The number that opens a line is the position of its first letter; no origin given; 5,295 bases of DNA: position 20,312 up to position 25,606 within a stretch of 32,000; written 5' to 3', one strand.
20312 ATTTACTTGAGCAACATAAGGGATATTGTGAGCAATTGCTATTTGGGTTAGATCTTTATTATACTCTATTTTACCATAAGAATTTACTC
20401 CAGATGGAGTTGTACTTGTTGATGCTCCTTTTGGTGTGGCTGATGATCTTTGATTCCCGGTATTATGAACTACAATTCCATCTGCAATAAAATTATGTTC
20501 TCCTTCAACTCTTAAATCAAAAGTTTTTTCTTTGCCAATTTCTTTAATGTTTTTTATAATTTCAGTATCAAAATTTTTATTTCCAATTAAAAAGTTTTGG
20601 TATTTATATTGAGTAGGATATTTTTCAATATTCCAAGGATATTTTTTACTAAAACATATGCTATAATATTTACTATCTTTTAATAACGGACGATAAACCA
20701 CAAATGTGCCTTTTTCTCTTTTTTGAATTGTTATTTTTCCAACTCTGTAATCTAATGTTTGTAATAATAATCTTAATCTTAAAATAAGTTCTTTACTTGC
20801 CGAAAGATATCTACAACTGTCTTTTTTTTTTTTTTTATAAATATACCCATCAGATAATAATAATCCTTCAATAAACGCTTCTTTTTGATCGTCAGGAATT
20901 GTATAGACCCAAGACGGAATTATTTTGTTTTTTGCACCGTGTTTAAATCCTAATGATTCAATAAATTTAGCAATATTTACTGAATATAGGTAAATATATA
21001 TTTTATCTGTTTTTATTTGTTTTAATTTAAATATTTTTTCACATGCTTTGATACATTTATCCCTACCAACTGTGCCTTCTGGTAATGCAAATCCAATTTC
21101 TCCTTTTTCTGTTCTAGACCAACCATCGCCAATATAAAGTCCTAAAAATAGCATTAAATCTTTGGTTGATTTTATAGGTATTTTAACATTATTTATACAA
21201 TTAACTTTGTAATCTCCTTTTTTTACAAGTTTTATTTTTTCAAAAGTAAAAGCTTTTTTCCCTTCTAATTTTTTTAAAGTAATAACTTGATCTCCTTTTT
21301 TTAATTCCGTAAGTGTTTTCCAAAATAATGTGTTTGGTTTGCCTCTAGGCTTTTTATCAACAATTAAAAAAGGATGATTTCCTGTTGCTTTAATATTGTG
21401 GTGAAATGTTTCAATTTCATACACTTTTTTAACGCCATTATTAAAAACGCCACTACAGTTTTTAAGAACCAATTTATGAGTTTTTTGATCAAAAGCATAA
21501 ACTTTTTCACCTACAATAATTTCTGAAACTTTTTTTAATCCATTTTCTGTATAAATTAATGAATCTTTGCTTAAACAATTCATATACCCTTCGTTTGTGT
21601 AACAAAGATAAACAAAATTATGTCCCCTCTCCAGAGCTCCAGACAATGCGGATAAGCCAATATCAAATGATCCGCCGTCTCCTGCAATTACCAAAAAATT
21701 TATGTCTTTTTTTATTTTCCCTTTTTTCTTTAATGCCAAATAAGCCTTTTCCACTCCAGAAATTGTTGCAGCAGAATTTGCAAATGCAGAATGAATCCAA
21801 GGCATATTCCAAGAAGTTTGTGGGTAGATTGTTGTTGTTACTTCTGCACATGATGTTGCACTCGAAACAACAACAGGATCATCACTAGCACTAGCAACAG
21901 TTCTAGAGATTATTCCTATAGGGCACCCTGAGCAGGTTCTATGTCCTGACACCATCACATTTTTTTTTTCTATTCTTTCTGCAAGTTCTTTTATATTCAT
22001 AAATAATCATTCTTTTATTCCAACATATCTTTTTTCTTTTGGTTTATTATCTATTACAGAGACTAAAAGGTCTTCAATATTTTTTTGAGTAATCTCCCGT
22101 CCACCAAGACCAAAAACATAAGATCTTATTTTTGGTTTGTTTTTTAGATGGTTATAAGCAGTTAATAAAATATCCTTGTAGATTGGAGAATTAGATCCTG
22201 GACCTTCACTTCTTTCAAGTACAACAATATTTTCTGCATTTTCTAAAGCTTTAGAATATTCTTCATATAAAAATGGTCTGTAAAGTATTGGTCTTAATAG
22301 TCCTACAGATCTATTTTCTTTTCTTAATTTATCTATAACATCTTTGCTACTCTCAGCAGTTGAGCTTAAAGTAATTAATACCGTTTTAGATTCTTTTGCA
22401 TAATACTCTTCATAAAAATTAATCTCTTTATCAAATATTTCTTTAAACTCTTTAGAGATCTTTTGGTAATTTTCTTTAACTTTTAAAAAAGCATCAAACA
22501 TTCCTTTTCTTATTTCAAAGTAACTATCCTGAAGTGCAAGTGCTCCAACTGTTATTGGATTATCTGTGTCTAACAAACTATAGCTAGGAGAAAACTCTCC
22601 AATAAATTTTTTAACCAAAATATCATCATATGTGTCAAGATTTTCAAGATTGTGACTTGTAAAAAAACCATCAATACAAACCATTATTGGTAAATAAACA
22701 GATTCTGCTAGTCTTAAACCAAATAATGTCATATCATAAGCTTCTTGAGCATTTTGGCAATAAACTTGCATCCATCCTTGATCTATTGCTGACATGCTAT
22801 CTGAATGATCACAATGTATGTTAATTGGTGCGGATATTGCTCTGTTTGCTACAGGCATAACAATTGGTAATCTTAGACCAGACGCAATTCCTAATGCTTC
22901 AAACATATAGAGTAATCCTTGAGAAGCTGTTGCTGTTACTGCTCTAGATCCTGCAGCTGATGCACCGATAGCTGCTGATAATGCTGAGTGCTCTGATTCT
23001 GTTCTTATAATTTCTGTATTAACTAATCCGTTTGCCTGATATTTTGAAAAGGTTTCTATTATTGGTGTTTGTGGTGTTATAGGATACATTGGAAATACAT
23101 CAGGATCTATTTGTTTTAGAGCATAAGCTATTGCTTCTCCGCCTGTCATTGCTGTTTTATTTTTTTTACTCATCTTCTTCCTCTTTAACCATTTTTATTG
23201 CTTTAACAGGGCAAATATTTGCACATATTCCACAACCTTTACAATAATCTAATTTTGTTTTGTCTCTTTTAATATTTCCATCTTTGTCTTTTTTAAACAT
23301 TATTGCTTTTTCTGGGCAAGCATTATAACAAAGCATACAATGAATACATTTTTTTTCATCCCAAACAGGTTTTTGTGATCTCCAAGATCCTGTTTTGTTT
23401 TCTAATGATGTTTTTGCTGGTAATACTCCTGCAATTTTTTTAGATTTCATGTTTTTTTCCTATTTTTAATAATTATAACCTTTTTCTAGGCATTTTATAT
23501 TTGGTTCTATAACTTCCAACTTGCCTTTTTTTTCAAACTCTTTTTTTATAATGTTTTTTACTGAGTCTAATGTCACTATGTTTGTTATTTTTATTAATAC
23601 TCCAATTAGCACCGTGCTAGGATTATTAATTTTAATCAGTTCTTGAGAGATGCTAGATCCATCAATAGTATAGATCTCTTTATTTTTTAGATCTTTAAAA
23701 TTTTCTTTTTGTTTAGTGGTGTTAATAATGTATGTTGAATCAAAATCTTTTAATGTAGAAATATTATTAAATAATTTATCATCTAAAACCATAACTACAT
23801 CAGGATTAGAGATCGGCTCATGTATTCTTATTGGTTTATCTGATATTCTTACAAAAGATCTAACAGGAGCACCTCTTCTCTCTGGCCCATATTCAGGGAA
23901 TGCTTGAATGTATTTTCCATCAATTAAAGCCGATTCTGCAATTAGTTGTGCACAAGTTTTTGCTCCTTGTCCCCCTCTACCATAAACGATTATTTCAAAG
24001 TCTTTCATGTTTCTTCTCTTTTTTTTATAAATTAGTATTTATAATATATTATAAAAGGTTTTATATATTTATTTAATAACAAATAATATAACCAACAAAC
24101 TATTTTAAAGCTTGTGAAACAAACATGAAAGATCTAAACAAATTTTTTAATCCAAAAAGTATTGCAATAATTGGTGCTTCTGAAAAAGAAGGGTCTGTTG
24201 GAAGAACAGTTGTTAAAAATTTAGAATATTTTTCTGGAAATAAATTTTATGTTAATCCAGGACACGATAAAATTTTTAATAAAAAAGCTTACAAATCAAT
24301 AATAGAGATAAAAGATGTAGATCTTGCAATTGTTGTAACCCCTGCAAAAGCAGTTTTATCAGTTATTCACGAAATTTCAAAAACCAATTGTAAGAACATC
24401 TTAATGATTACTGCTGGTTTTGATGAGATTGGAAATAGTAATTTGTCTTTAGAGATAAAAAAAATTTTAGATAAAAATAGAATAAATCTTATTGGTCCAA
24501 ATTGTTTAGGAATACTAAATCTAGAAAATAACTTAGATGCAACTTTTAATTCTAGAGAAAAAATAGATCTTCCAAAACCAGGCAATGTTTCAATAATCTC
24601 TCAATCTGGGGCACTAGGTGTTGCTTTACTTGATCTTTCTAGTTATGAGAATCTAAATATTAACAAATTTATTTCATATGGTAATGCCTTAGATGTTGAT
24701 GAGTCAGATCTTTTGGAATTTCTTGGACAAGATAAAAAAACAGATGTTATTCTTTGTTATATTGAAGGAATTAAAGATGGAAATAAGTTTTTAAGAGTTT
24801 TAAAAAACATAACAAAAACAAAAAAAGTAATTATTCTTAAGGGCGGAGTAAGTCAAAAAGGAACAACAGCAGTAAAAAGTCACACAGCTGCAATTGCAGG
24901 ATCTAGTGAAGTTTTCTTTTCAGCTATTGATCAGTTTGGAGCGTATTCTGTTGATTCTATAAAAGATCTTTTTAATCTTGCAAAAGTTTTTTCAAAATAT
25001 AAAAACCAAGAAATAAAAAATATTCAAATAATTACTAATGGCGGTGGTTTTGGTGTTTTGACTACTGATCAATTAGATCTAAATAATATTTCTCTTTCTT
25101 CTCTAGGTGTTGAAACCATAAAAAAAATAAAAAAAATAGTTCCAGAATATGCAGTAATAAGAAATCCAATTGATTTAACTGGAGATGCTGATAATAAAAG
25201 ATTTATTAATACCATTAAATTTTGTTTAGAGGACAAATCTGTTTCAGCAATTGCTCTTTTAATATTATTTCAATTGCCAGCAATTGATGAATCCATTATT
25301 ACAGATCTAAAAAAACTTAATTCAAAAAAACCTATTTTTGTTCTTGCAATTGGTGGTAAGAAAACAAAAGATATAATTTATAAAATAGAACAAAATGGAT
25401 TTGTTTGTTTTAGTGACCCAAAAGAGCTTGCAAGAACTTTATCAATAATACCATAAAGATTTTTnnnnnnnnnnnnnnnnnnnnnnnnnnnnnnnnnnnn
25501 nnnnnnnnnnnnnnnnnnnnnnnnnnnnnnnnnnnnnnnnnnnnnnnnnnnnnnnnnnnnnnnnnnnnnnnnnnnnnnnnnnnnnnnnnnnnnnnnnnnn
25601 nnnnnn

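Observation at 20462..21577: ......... intein inserted in the TPP/Mg-binding loop of pyruvate:ferredoxin oxidoreductase beta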

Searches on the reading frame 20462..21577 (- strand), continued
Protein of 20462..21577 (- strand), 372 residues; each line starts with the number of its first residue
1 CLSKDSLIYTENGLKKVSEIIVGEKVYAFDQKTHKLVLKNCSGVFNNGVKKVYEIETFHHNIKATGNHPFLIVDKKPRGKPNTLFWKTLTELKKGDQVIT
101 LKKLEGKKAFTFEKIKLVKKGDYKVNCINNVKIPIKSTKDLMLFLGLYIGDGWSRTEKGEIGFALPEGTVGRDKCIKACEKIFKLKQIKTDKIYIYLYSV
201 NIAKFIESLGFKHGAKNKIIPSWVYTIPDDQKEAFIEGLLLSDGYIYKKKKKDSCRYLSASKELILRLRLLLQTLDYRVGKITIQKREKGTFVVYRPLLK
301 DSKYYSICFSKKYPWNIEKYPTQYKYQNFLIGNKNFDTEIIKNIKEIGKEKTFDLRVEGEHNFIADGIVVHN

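Call 53: find_related_loci(query=A1, collection=genome_contigs, flank=3000)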
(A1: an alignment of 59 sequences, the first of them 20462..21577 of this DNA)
Query A1 (372 aa) in genome_contigs; peptide patterns used: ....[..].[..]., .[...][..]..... (x = any residue, [..] = any of these).
297 stretches matched a pattern; 219 encode a relative of the query (tblastn E <= 1e-3); the best 80 are kept; 80 distinct loci.
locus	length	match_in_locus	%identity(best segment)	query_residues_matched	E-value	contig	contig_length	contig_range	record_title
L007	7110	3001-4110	84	1-372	0e+0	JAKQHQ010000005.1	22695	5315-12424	MAG: archaeon isolate USDE_metabat.173 k141_754858, whole genome shotgun sequence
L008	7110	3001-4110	84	1-372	0e+0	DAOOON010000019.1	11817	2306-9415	MAG TPA_asm: archaeon isolate AMR_MDS_2622 NODE_6733_length_11817_cov_20.545996, whole genome shotgun sequence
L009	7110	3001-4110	83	1-372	0e+0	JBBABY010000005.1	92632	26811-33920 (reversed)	MAG: archaeon isolate SO_2017_LW1_34 NODE_102_length_92632_cov_1.645144_LW64-88_2017, whole genome shotgun sequence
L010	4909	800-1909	81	1-372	0e+0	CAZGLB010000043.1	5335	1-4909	MAG TPA_asm: uncultured archaeon isolate SRP263991_co7_50 genome assembly, contig: NODE_35434_length_5335_cov_296.065152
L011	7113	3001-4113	71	1-372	1e-178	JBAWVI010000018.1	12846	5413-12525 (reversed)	MAG: archaeon isolate ELA007 MAG007_18, whole genome shotgun sequence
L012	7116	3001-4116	68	1-372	6e-164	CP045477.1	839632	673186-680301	MAG: Candidatus Forterrea multitransposorum CG_2015-17_Forterrea_25_41 chromosome, complete genome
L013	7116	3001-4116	67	1-372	3e-163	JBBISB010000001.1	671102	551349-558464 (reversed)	MAG: Candidatus Iainarchaeum archaeon isolate FAS170219_bin_363 NODE_1_length_671102_cov_21.388244, whole genome shotgun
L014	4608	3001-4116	65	1-372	4e-152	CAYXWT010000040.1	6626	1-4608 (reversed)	MAG TPA_asm: uncultured archaeon isolate SRP191223_co1_94 genome assembly, contig: NODE_15562_length_6626_cov_30.469944,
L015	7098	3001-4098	58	1-372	3e-146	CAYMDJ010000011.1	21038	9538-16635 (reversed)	MAG TPA_asm: uncultured archaeon isolate binchicken_co81_315 genome assembly, contig: NODE_3357_length_21038_cov_8.69956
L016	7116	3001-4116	65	1-372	2e-145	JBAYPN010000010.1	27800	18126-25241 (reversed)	MAG: archaeon isolate SO_2016_LW2_139 scaffold02912_LW138R_2016, whole genome shotgun sequence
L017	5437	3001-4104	60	1-372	4e-145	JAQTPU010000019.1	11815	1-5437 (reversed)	MAG: Candidatus ainarchaeum sp. isolate STB_123 NODE_13755_length_11815_cov_2.581708_Sandtown_B, whole genome shotgun se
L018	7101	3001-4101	57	1-372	6e-143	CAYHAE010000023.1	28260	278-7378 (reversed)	MAG TPA_asm: uncultured Planctomycetia bacterium isolate ERP119294_co1_439 genome assembly, contig: NODE_1900_length_282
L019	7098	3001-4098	60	1-372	1e-142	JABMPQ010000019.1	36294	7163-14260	MAG: Parcubacteria group bacterium isolate bin.624 k141_1790629, whole genome shotgun sequence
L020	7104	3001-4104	59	1-372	1e-142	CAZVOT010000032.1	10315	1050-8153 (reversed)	MAG TPA_asm: Candidatus Woesearchaeota archaeon isolate binchicken_co387_106 genome assembly, contig: NODE_8642_length_1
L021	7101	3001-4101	57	1-372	2e-142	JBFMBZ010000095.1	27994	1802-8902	MAG: Candidatus Omnitrophota bacterium isolate MAG177 MAG177_95, whole genome shotgun sequence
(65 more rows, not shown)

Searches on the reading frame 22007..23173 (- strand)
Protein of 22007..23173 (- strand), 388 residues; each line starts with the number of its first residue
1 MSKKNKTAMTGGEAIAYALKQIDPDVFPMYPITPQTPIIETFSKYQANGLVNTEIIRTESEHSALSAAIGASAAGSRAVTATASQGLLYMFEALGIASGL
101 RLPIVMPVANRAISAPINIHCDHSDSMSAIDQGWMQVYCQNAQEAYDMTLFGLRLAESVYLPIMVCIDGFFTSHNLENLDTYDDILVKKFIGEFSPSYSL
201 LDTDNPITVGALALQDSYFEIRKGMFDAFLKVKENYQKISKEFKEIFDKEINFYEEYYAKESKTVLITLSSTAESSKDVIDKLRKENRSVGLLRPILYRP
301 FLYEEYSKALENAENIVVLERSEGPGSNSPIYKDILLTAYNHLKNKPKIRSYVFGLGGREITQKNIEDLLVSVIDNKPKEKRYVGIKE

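Call 30: search_protein_families(library=pfam, proteins=[window:22007-23173:-], max_evalue=0.00001)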
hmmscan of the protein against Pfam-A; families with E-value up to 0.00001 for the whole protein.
window:22007-23173:- (388 aa): 3 families
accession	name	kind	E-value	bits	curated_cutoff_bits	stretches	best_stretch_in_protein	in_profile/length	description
PF01855.24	POR_N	-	3e-70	237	27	1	18-239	2-229/231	Pyruvate flavodoxin/ferredoxin oxidoreductase, thiamine diP-bdg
PF17147.9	PFOR_II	-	6.5e-21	75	27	1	264-366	3-102/102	Pyruvate:ferredoxin oxidoreductase core domain II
PF02776.23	TPP_enzyme_N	-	7.9e-07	29.3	26.8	1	9-112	1-101/119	Thiamine pyrophosphate enzyme, N-terminal TPP binding domain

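Call 58: search_protein_families(library=ncbifam, proteins=[window:22007-23173:-], max_evalue=1e-10)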
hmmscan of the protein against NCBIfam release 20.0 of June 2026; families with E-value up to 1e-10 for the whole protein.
window:22007-23173:- (388 aa): 12 families
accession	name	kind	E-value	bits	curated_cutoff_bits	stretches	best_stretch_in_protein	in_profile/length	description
NF040682.1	PorA_Arch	equivalog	9.6e-127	423.1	550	1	6-388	3-387/387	pyruvate synthase subunit PorA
NF006233.0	PRK08367.1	equivalog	7.9e-100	334.5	625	1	6-371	4-370/394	pyruvate ferredoxin oxidoreductase subunit alpha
NF007201.0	PRK09622.1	equivalog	6.8e-96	321.6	590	1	9-377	13-382/405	2-oxoacid:ferredoxin oxidoreductase subunit alpha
NF006232.0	PRK08366.1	equivalog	2.5e-81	273.3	646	1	4-369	5-370/394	2-ketoisovalerate ferredoxin oxidoreductase subunit alpha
NF045764.1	PhenlGlyoxDHPadG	equivalog_domain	8.7e-67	225.3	700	1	10-369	6-375/398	NADH-dependent phenylglyoxylate dehydrogenase subunit alpha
NF045791.1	OxalOxredalpha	equivalog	3.4e-58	197.6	500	1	6-367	4-369/395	oxalate oxidoreductase subunit alpha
TIGR02176.1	pyruv_ox_red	equivalog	3.1e-56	190.9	911.35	1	8-387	3-392/1167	pyruvate:ferredoxin (flavodoxin) oxidoreductase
NF005507.0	PRK07119.1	subfamily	2.1e-33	115.6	399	1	5-324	3-309/352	3-methyl-2-oxobutanoate dehydrogenase subunit VorB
NF006412.0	PRK08659.1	equivalog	3.9e-30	105.3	411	1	4-322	3-335/378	2-oxoacid:acceptor oxidoreductase subunit alpha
TIGR03710.1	OAFO_sf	subfamily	3.2e-28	98.7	482.75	1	2-174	189-365/561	2-oxoacid:acceptor oxidoreductase subunit alpha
NF007206.0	PRK09627.1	equivalog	4e-21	75.4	579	1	10-169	7-170/375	2-oxoglutarate synthase subunit alpha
NF041170.1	Oxoac_fdxalpha_Archa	equivalog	3.4e-17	62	800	0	26-133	255-372/636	2-oxoacid:ferredoxin oxidoreductase subunit alpha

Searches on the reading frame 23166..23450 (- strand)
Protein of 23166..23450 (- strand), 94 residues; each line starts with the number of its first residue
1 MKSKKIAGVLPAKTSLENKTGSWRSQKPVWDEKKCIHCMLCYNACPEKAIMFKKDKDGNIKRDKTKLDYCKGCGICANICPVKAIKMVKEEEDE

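Call 30: search_protein_families(library=pfam, proteins=[window:23166-23450:-], max_evalue=0.00001)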
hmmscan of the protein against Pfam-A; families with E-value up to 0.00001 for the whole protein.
window:23166-23450:- (94 aa): 12 families
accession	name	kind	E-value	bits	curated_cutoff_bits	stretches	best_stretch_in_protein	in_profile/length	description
PF00037.32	Fer4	-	2.1e-15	56.2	21.1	2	28-50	1-23/24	4Fe-4S binding domain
PF12838.12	Fer4_7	-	1.5e-14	54.6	27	1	34-84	1-52/52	4Fe-4S dicluster domain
PF12837.12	Fer4_6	-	1.2e-13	50.7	25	1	27-50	1-24/24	4Fe-4S binding domain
PF14697.11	Fer4_21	-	3.1e-12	46.9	35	1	31-87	4-59/59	4Fe-4S dicluster domain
PF13187.11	Fer4_9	-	1e-11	45.1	27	1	34-85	1-52/52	4Fe-4S dicluster domain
PF12797.12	Fer4_2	-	1.9e-10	40.4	24.5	1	27-47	2-22/22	4Fe-4S binding domain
PF13237.11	Fer4_10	-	2.3e-10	40.7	25.5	1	28-81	2-53/53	4Fe-4S dicluster domain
PF13484.11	Fer4_16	-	4.2e-09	37.5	30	0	34-57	1-23/66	4Fe-4S double cluster binding domain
PF12800.12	Fer4_4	-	1.8e-08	34.4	24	0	33-47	2-16/17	4Fe-4S binding domain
PF12798.12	Fer4_3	-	2.1e-06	28.6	27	0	35-49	1-15/15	4Fe-4S binding domain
PF25160.1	LdpA_Fe-S-bd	-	2.8e-06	27.4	27.6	0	41-89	9-47/49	LdpA Fe-S cluster-binding domain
PF13183.11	Fer4_8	-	9.2e-06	26.5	27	0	33-83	3-67/68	4Fe-4S dicluster domain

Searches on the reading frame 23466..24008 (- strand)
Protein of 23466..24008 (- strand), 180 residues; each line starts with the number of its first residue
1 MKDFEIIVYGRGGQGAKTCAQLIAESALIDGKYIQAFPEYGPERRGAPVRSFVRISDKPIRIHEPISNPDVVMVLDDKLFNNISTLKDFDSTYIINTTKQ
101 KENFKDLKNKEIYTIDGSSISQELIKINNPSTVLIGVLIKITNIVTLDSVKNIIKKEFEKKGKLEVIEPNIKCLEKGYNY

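Call 30: search_protein_families(library=pfam, proteins=[window:23466-24008:-], max_evalue=0.00001)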
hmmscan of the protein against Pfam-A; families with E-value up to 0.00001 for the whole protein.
window:23466-24008:- (180 aa): 1 family
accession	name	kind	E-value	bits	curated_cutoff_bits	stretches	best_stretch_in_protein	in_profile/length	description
PF01558.24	POR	-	7.9e-36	124.2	27.4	1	12-179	1-173/173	Pyruvate ferredoxin/flavodoxin oxidoreductase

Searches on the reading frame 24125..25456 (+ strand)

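Call 30: search_protein_families(library=pfam, proteins=[window:24125-25456:+], max_evalue=0.00001)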
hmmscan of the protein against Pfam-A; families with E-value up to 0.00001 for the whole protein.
window:24125-25456:+ (443 aa): 4 families
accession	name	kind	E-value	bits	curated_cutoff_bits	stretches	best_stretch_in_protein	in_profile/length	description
PF13607.11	Succ_CoA_lig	-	5.8e-49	165.8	27.4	1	152-289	1-138/138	Succinyl-CoA ligase like flavodoxin domain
PF13380.12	CoA_binding_2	-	1.3e-19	71.1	22.8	1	11-131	1-114/116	CoA binding domain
PF02629.25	CoA_binding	-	5.3e-08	34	22.3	1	9-98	2-97/97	CoA binding domain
PF19045.5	Ligase_CoA_2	-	9.1e-08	32.7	23.7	1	301-378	2-79/162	Ligase-CoA domain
